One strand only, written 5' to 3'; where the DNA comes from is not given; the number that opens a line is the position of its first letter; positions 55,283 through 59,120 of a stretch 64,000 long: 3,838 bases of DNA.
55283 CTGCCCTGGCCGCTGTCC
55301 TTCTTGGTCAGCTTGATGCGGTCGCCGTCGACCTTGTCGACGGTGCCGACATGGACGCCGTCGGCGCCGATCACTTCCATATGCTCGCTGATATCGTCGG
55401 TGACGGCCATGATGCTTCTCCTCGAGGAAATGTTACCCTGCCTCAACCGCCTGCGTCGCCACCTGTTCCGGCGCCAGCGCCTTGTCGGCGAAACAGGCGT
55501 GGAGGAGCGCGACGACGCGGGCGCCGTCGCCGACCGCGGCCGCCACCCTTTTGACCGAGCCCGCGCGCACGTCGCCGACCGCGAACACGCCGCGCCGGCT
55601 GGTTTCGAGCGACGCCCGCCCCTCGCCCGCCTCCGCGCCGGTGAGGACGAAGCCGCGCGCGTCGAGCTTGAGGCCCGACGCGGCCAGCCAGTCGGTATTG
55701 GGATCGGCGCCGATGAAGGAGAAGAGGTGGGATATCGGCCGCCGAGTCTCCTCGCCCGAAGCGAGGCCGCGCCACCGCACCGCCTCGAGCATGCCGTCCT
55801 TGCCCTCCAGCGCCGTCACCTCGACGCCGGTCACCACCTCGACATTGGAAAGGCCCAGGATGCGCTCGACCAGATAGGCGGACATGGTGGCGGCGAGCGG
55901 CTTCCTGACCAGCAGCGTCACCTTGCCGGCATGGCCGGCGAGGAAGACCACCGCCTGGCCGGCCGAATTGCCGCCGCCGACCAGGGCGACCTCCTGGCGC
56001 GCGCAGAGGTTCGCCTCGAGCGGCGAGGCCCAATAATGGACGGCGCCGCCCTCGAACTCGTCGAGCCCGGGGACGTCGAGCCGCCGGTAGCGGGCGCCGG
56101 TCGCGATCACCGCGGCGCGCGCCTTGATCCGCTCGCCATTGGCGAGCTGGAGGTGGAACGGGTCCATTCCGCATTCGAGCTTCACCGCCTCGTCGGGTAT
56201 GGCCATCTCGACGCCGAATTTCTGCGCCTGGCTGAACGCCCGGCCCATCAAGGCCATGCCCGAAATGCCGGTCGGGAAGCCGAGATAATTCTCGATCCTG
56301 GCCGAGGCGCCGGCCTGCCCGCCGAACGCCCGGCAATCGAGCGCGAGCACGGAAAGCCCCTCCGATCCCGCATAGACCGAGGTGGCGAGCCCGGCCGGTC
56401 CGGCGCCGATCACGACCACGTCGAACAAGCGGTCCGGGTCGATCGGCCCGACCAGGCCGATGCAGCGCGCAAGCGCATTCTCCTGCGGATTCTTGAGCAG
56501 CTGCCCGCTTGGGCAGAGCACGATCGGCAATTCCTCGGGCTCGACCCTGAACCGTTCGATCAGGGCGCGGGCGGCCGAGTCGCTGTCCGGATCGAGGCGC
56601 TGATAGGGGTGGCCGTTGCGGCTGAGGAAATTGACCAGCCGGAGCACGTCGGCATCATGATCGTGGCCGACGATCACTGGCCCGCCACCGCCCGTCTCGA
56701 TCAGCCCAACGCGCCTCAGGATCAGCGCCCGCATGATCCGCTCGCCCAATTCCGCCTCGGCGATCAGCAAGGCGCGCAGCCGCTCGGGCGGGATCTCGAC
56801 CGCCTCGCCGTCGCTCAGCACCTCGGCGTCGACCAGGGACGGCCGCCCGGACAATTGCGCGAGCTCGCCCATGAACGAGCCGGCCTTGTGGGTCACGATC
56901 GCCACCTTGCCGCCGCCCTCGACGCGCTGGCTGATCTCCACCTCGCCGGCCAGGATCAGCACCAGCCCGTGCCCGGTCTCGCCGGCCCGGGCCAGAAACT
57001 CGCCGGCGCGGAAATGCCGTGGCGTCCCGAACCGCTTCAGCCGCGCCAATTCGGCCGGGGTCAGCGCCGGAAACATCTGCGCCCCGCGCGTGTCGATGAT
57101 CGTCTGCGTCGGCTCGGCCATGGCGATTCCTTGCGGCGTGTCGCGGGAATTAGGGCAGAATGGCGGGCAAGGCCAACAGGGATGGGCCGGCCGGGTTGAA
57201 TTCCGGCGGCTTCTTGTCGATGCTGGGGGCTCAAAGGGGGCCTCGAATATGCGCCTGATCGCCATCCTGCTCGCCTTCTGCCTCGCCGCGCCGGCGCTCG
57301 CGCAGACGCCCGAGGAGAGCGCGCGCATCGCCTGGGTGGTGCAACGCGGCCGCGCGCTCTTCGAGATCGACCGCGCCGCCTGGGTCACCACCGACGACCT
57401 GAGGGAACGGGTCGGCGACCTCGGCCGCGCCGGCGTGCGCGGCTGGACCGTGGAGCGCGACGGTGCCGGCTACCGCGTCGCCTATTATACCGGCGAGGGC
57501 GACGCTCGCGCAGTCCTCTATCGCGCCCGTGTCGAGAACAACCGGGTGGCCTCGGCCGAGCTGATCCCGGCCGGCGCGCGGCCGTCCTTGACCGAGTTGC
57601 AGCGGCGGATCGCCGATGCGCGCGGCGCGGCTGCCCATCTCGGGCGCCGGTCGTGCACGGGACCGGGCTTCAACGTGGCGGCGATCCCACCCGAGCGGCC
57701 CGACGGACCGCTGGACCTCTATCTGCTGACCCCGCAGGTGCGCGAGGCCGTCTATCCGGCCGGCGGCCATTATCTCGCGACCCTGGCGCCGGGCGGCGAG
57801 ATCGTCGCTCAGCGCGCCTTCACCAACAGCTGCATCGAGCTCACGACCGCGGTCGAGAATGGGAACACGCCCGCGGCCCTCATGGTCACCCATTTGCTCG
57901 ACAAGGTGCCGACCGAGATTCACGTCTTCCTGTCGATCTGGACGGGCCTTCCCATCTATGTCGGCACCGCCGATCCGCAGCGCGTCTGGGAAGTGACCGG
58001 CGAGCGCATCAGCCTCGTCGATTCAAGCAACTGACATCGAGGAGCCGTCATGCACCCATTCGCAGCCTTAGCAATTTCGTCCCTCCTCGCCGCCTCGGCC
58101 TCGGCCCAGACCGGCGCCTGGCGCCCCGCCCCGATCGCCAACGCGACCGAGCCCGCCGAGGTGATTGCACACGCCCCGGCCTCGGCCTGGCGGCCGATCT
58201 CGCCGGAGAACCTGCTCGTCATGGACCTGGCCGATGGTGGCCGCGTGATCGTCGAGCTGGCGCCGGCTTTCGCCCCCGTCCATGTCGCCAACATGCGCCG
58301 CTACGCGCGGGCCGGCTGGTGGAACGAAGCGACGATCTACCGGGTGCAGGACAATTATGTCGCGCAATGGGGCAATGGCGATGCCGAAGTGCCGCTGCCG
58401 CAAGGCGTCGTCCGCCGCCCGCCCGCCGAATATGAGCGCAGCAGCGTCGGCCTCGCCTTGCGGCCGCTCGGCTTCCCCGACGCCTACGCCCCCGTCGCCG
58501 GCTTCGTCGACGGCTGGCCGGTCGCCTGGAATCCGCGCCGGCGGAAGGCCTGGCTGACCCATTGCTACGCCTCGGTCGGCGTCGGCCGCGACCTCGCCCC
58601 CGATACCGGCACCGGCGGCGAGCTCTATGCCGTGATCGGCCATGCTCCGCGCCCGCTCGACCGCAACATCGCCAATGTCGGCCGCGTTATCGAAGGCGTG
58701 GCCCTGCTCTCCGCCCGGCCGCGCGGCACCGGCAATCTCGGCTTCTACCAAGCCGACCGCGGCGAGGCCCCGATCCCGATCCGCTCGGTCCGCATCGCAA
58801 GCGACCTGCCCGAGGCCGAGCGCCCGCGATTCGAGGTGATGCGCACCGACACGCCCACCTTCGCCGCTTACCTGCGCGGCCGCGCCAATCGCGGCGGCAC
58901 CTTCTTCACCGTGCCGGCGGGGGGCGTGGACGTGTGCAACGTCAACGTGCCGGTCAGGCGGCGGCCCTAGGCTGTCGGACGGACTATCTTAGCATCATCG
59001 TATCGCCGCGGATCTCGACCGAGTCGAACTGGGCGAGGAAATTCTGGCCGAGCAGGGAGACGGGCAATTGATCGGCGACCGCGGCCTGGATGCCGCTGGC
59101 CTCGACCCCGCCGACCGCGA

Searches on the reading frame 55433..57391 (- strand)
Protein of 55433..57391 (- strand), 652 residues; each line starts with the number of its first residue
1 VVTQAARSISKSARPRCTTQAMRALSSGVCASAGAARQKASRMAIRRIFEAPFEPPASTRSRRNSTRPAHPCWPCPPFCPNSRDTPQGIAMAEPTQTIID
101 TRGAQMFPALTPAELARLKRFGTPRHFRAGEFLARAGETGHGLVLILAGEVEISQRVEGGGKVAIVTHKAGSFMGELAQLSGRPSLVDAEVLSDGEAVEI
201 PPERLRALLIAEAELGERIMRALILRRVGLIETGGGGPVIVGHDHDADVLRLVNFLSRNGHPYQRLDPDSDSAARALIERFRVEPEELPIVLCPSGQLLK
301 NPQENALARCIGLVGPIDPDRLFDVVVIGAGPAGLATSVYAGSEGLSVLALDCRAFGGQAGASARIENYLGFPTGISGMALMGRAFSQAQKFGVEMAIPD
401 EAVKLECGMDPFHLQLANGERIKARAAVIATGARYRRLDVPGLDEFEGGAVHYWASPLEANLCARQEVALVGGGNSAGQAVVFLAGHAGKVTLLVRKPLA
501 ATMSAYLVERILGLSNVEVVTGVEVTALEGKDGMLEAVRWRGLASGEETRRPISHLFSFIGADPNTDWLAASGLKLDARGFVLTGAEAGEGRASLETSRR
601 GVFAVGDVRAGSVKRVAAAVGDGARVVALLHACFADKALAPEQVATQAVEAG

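Call 38: search_protein_families(library=pfam, proteins=[window:55433-57391:-], max_evalue=0.001)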
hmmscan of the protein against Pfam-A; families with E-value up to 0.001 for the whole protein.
window:55433-57391:- (652 aa): 5 families
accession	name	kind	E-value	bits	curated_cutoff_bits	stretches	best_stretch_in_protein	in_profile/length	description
PF07992.20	Pyr_redox_2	-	4.5e-35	121.9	26.1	1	323-623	1-291/291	Pyridine nucleotide-disulphide oxidoreductase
PF00027.35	cNMP_binding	-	1.5e-15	57.4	27.5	1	125-209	2-86/89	Cyclic nucleotide-binding domain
PF13738.12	Pyr_redox_3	-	4.6e-11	43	30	1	412-587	114-292/305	Pyridine nucleotide-disulphide oxidoreductase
PF03486.20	HI0933_like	-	1.7e-05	24.8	50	0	324-353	2-31/244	HI0933-like protein Rossmann domain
PF00070.33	Pyr_redox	-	0.00012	23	22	1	468-539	2-78/82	Pyridine nucleotide-disulphide oxidoreductase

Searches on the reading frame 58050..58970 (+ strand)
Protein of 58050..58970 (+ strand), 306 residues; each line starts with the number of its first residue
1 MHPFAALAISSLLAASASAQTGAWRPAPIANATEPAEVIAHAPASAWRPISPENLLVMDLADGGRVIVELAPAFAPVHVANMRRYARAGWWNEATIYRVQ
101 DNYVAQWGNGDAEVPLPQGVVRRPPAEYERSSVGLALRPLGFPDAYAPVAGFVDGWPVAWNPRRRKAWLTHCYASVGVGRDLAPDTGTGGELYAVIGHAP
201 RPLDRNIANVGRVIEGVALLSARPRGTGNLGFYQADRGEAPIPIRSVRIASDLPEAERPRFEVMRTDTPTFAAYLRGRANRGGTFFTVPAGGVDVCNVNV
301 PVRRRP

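Call 38: search_protein_families(library=pfam, proteins=[window:58050-58970:+], max_evalue=0.001)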
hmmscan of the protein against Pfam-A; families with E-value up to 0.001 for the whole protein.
window:58050-58970:+ (306 aa): 1 family
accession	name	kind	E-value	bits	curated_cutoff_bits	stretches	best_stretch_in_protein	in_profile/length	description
PF00160.26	Pro_isomerase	-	1.9e-11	44.9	21.7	1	59-223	5-137/159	Cyclophilin type peptidyl-prolyl cis-trans isomerase/CLD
